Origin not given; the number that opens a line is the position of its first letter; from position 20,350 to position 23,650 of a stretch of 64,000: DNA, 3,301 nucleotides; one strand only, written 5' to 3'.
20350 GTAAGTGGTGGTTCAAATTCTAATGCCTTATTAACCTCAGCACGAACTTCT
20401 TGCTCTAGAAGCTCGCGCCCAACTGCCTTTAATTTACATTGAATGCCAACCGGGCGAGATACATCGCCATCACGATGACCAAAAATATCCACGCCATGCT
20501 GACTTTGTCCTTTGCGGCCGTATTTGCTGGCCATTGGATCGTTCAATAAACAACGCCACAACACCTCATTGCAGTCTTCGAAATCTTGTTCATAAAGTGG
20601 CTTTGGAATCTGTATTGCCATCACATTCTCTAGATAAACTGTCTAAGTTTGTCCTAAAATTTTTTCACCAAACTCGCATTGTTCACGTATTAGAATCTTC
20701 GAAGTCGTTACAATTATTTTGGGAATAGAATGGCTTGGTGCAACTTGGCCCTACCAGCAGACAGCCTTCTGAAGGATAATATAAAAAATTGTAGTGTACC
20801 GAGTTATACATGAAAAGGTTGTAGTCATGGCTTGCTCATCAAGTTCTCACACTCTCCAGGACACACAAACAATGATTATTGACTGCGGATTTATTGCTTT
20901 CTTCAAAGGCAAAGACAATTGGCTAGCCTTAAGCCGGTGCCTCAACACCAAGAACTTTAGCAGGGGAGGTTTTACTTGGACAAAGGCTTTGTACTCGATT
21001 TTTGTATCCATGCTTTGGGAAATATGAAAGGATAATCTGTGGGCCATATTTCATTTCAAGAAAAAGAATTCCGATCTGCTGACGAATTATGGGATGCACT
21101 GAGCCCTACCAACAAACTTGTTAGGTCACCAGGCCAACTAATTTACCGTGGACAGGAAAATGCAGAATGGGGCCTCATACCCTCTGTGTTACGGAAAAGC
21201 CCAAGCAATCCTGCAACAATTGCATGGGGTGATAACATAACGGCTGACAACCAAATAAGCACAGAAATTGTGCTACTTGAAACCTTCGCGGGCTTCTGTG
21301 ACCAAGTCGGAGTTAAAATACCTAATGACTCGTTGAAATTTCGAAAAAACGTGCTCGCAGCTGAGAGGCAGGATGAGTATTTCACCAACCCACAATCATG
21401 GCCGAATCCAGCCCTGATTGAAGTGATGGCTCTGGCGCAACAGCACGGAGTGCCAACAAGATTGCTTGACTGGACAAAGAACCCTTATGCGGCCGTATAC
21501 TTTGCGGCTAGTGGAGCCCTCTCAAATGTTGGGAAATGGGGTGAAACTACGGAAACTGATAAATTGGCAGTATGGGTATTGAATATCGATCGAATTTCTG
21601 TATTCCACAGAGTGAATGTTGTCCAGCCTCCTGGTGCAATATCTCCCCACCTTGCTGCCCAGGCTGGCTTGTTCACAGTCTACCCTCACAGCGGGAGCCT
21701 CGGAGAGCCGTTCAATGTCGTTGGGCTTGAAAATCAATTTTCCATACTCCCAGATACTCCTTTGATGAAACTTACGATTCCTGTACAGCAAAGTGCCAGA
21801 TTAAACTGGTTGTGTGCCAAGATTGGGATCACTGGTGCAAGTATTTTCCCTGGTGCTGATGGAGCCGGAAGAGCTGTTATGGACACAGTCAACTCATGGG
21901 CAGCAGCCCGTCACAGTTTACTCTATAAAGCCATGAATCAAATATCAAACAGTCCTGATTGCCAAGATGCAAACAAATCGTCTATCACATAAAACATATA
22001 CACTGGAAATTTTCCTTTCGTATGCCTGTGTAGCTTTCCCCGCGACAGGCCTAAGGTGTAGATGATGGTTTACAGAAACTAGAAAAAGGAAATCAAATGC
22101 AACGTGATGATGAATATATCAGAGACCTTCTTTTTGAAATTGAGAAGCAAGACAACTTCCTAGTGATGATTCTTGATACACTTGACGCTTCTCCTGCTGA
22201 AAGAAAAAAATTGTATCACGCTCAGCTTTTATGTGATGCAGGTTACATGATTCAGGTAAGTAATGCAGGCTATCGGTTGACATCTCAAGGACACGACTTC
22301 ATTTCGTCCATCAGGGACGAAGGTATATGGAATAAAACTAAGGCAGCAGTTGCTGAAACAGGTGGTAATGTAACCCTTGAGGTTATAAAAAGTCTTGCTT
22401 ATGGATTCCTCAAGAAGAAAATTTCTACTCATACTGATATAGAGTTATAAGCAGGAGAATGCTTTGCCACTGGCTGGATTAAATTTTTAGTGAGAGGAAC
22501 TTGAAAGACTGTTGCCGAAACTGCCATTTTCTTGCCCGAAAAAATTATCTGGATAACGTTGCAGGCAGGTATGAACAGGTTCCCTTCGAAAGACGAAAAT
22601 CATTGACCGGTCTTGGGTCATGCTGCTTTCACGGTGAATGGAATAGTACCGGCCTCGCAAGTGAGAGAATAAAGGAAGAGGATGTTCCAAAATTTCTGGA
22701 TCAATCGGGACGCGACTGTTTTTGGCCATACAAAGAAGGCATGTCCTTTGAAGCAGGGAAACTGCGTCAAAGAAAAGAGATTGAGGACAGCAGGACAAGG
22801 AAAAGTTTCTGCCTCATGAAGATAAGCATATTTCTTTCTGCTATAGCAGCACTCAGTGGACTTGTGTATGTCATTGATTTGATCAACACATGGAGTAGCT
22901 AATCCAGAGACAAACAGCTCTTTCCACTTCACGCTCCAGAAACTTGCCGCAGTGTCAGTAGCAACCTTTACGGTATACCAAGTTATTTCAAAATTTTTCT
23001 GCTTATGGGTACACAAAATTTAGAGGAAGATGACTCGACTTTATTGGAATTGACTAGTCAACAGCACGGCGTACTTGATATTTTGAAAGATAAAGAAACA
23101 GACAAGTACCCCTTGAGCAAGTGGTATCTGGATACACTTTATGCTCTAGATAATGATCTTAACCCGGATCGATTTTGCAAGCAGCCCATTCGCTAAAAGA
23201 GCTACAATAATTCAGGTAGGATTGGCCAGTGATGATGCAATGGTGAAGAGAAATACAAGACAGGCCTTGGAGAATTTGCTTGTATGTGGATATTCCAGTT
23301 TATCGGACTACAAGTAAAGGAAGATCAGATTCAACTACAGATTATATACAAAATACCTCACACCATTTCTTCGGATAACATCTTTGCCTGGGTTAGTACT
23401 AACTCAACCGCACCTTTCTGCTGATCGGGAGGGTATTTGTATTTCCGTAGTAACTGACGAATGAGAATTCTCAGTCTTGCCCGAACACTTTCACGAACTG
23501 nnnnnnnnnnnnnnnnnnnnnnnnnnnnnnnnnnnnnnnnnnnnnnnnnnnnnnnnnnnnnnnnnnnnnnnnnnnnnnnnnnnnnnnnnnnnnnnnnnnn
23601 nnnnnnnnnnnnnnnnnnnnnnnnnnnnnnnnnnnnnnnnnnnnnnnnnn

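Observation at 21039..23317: Same-strand cluster FRG – DUF2513 – Cys-rich membrane protein – HEAT-like ORFs: candidate uncharacterised anti-phage module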

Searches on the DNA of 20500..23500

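Call 96: search_rna_families(source=window, start=20500, end=23500, threshold=evalue, max_evalue=1)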
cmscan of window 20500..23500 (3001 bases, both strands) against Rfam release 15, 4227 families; matches with E-value up to 1: 1.
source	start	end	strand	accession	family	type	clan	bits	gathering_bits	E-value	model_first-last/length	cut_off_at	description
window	21676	21802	+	RF02039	SPRY4-IT1_2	Gene; lncRNA;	-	17.8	40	0.74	1-120/120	no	SPRY4-IT1 conserved region 2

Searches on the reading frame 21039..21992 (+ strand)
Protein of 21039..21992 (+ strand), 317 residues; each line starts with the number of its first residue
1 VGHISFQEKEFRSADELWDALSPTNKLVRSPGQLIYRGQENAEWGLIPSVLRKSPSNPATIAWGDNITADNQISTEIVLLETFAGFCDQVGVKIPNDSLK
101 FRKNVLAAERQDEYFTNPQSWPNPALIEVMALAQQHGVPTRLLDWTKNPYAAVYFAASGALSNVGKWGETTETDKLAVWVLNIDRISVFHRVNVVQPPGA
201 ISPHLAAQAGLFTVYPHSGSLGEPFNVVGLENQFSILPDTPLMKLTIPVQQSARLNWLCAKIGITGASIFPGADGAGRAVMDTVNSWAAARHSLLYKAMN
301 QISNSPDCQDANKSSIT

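Call 6: search_protein_families(library=pfam, proteins=[window:21039-21992:+], max_evalue=0.1)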
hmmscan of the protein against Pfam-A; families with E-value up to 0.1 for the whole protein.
window:21039-21992:+ (317 aa): 1 family
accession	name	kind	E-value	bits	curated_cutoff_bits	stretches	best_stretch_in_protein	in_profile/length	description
PF08867.16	FRG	-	2.2e-18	67.4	25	1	33-159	2-88/94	FRG domain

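Call 7: search_protein_families(library=padloc, proteins=[window:21039-21992:+], max_evalue=0.1)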
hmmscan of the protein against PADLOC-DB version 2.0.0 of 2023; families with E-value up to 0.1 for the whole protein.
window:21039-21992:+ (317 aa): 14 families
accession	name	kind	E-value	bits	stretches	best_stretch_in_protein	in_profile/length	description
PDLC04938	PDC-S15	-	6.2e-34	115.7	2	127-284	117-270/276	-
PDLC04937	PDC-S15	-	7.1e-29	99.2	1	25-281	28-245/254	-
PDLC04934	PDC-S15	-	4e-18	63.7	2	127-219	118-208/416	-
PDLC04936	PDC-S15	-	4.5e-17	60.4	2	127-162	93-128/300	-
PDLC04931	PDC-S15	-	6e-16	57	1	31-279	62-267/282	-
PDLC04933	PDC-S15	-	1.9e-15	55.1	2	127-161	78-112/286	-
PDLC04926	PDC-S15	-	1.6e-13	48.4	1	32-163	32-124/300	-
PDLC04927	PDC-S15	-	3.4e-12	43.9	2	101-158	56-117/422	-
PDLC04929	PDC-S15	-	9.3e-11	40.1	1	127-181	92-141/308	-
PDLC04940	PDC-S15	-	3.7e-10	37.9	1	93-276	92-259/280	-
PDLC04935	PDC-S15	-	8.8e-09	32.7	1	128-220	194-280/535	-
PDLC04932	PDC-S15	-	1.3e-08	32.6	1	127-160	109-142/324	-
PDLC04930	PDC-S15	-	1.5e-07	28.8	1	133-170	88-125/380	-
PDLC04939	PDC-S15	-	5.2e-06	23.6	1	128-158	80-110/487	-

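Call 12: find_homologous_proteins(query=window:21039-21992:+)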
Query window:21039-21992:+ (317 aa): 417 proteins with E <= 0.001 among 3746 candidates; the best 120 are listed.
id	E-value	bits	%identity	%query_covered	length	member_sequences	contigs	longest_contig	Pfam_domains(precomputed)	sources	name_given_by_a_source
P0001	3.9e-187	639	92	95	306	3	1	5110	PF08867.17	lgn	-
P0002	6.7e-125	435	85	70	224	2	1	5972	PF08867.17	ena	-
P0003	6.6e-123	428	62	91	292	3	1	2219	PF08867.17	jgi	jgi:hypothetical protein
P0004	1.7e-121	423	62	92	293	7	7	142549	PF08867.17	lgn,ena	-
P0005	1.2e-118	414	61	91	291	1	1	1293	PF08867.17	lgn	-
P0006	5.0e-115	402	58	92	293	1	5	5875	PF08867.17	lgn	-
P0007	7.7e-115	402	59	92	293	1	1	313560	PF08867.17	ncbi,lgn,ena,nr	ncbi:MAG: hypothetical protein B0W54_19310 [Cellvibrio sp. 79]|nr:MAG: hypothetical protein B0W54_19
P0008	3.7e-113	396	59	91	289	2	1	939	PF08867.17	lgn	-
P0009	1.5e-110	388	60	91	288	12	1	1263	PF08867.17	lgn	-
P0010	1.4e-109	384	59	91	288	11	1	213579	PF08867.17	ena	-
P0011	1.4e-108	381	58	91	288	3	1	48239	PF08867.17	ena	-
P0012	2.5e-108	380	59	91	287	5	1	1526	PF08867.17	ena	-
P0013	2.0e-107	377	59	91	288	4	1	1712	PF08867.17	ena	-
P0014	3.1e-107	377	58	91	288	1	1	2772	PF08867.17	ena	-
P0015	1.4e-106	374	59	91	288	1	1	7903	PF08867.17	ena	-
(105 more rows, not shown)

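Call 23: find_related_loci(query=A2, collection=genome_contigs, flank=6000)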
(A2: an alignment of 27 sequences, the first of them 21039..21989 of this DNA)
Query A2 (317 aa) in genome_contigs; peptide patterns used: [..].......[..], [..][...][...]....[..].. (x = any residue, [..] = any of these).
600 stretches matched a pattern (row limit reached: there are more); 328 encode a relative of the query (tblastn E <= 1e-3); the best 80 are kept; 80 distinct loci.
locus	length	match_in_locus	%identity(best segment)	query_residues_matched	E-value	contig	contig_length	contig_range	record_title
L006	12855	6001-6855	58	1-288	4e-116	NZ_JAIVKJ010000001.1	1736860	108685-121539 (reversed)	Microbulbifer elongatus strain SaN0-4 SaN0-4_ctg001, whole genome shotgun sequence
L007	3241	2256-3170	51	1-309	1e-107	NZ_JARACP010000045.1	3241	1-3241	Aliivibrio sp. S4MY1 45, whole genome shotgun sequence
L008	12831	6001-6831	41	7-289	8e-61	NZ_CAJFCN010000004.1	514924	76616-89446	Pseudomonas paracarnis strain V5/DAB/2/5, whole genome shotgun sequence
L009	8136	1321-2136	38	7-282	2e-54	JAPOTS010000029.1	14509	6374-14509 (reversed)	MAG: Bacteroidetes bacterium isolate CAR3_bin_6 NODE_1272_length_14509_cov_200.945, whole genome shotgun sequence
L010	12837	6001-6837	40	6-284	1e-60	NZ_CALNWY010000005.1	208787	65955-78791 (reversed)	Mixta sp. Marseille-Q2659, whole genome shotgun sequence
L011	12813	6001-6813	34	13-282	2e-47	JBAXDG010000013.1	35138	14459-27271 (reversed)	MAG: Kiritimatiellales bacterium isolate ELA213 MAG213_13, whole genome shotgun sequence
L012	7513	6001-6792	34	15-282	3e-47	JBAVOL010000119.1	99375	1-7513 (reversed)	MAG: Rhizomicrobium sp. isolate MFD03092_ilm_asm_bin44 k127_215758, whole genome shotgun sequence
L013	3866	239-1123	36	1-284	2e-47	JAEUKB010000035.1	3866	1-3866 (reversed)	MAG: Myxococcales bacterium isolate new MAG-84 k141_192272, whole genome shotgun sequence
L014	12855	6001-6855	33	8-293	3e-46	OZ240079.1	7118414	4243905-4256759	Leclercia tamurae strain Ew19 genome assembly, chromosome: N4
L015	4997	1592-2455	34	5-286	1e-45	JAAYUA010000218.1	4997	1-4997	MAG: Acetobacter sp. isolate AS27yjCOA_120 182907_AS27, whole genome shotgun sequence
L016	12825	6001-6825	33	8-282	4e-45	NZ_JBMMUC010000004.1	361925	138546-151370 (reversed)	Pseudoalteromonas sp. ZZD1 contig4, whole genome shotgun sequence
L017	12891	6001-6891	34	11-307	3e-44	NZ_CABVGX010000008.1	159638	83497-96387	Pseudomonas fluorescens isolate PS645, whole genome shotgun sequence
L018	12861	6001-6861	50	6-292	1e-69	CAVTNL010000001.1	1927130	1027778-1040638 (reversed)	MAG: uncultured Nitrospiraceae bacterium isolate MFD04752.bin.2.24 genome assembly, contig: contig_11908, whole genome s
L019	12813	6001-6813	33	10-282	1e-42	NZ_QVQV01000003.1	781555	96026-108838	Paraburkholderia sp. DHOC27 scaffold3, whole genome shotgun sequence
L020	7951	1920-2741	32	8-282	2e-40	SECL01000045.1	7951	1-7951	MAG: Moraxellaceae bacterium isolate PMG_235 scaffold_18048, whole genome shotgun sequence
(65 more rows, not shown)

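Call 43: search_solved_structures(query=A2, max_evalue=1)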
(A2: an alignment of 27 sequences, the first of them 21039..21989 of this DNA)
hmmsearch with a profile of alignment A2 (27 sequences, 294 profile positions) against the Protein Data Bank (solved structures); distinct sequences matched with E-value up to 1: 6.
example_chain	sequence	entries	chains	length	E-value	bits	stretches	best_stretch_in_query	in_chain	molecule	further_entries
2b8t_A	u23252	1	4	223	0.096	14.9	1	225-283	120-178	Thymidine kinase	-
2uz3_A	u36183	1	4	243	0.11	14.7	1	225-283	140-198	THYMIDINE KINASE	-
2j9r_A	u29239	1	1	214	0.42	12.8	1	219-288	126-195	THYMIDINE KINASE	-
2ja1_A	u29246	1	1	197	0.59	12.4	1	219-288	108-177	THYMIDINE KINASE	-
8y7w_A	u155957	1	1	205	0.62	12.3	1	220-283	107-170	Thymidine kinase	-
3e2i_A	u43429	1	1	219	0.71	12.1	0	220-283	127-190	Thymidine kinase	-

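Call 47: search_protein_families(library=ncbifam, proteins=[window:21039-21992:+], max_evalue=0.01)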
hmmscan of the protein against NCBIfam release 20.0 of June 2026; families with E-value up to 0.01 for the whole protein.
window:21039-21992:+ (317 aa): 0 families

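Call 64: find_encoding_contigs(protein=P0004, flank=8000, max_places=4)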
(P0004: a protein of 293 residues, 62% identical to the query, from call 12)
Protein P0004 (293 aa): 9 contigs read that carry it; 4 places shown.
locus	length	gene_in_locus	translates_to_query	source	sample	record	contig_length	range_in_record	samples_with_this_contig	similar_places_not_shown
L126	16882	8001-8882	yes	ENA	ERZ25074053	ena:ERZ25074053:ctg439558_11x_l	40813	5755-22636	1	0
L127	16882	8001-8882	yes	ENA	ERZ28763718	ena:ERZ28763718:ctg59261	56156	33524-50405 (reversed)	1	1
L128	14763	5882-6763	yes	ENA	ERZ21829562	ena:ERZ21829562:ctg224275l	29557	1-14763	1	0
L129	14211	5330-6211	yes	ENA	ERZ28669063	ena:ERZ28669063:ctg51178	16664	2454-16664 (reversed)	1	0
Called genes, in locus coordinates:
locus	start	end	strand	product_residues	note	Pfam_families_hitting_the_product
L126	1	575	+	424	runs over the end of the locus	PF01381:HTH_3 (weak), PF13560:HTH_31, PF06114:Peptidase_M78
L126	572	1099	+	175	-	PF11848:DUF3368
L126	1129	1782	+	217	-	-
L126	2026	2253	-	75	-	PF04255:DUF433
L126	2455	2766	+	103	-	PF08751:TrwC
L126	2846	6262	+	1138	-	PF13482:RNase_H_2, PF13086:AAA_11 (faint), PF13604:AAA_30, PF13087:AAA_12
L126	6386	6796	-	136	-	PF09407:AbiEi_1 (weak)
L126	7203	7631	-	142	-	PF15970:HicB-like_2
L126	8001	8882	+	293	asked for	PF08867:FRG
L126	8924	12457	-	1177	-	PF04313:HSDR_N, PF00270:DEAD (weak), PF04851:ResIII, PF18766:SWI2_SNF2, PF22679:T1R_D3-like, PF04326:SLFN_AlbA_2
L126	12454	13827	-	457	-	PF01420:Methylase_S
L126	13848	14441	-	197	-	PF14103:DUF4276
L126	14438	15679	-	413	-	PF02463:SMC_N (weak), PF13304:AAA_21, PF13175:AAA_15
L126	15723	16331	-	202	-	PF13338:AbiEi_4 (weak)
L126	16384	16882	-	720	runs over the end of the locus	PF12161:HsdM_N, PF02384:N6_Mtase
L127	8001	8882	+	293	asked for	PF08867:FRG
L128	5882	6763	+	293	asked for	PF08867:FRG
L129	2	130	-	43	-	?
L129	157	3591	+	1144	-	-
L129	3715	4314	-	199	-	PF13338:AbiEi_4 (weak)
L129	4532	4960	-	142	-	PF15970:HicB-like_2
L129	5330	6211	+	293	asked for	PF08867:FRG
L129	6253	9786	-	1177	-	PF04313:HSDR_N, PF00270:DEAD (weak), PF04851:ResIII, PF18766:SWI2_SNF2, PF22679:T1R_D3-like, PF04326:SLFN_AlbA_2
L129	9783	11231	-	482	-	PF01420:Methylase_S (weak)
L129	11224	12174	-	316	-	PF08843:AbiEii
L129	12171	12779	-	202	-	PF17194:AbiEi_3_N (faint), PF13338:AbiEi_4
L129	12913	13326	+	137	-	-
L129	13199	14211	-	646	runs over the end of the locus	PF12161:HsdM_N, PF02384:N6_Mtase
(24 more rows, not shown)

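Call 81: predict_structure(alignment_id=A6)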
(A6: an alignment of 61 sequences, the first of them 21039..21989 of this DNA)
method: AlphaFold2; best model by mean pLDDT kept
length: 317 residues; sequences in the alignment: 61
mean_pLDDT: 91.4   pTM: 0.88
mean pLDDT of the five models: 91.4, 89.6, 89.5, 89.0, 88.5
residues with pLDDT >= 90: 248; 70-90: 47; 50-70: 22; < 50: 0
segments of 3 or more residues with pLDDT < 50: none
pLDDT, mean of each block of 10 residues (from residue 1): 93 98 91 93 96 93 95 97 95 90 92 94 94 92 95 97 85 92 93 85 58 92 96 95 97 98 94 93 96 86 82 67
secondary structure, 60 per line:
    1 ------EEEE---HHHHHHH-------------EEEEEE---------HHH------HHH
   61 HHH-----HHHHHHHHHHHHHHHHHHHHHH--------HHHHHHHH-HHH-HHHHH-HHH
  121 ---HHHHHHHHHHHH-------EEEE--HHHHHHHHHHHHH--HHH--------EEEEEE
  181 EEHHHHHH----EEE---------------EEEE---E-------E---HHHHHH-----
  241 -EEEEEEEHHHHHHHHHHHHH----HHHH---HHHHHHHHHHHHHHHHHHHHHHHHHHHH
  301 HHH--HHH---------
elements in order: E7-10 H14-20 E34-39 H58-63 H69-90 H99-106 H112-116 H124-135 E143-146 H149-161 E175-182 H183-188 E193-195 E211-214 H230-235 E242-248 H249-261 H266-269 H273-303

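Call 87: search_protein_families(library=phrogs, proteins=[window:21039-21992:+], max_evalue=0.01)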
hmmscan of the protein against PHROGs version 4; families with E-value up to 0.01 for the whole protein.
window:21039-21992:+ (317 aa): 2 families
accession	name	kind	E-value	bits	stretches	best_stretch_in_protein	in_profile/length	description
phrog_4962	-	unknown function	6.5e-60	204.3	1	5-288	168-458/467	-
phrog_24967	-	unknown function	5.7e-06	26.7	1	127-183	95-151/385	-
